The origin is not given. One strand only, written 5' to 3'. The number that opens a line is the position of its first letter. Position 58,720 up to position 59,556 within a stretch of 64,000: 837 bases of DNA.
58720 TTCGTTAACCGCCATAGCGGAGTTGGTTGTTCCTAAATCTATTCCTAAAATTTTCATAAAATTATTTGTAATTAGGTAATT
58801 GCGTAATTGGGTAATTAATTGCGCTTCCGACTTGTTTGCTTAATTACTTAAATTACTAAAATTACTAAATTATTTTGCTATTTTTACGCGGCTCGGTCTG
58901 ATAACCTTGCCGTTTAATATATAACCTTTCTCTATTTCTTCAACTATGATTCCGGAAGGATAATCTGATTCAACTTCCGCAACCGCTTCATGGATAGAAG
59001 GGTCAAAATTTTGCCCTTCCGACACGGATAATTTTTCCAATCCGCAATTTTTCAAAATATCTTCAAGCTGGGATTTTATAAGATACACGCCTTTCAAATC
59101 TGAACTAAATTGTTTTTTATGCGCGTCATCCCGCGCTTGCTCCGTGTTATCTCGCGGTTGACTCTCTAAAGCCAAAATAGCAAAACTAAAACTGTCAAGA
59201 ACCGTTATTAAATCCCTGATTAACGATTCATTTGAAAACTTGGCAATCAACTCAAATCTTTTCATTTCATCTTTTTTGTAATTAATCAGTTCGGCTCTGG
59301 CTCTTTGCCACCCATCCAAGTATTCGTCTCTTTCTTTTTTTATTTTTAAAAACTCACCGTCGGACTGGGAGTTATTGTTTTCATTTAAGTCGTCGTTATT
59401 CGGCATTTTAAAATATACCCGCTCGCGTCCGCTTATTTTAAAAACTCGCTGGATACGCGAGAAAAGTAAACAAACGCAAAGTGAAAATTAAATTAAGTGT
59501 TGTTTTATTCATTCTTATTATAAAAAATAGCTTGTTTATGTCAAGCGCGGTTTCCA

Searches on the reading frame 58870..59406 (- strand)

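Call 109: search_protein_families(library=pfam, proteins=[window:58870-59406:-], max_evalue=0.0001)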
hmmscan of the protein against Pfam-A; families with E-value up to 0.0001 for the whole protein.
window:58870-59406:- (178 aa): 1 family
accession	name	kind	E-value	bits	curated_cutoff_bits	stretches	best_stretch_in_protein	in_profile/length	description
PF01025.24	GrpE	-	1.2e-35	123.1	25.8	1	4-178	5-165/165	GrpE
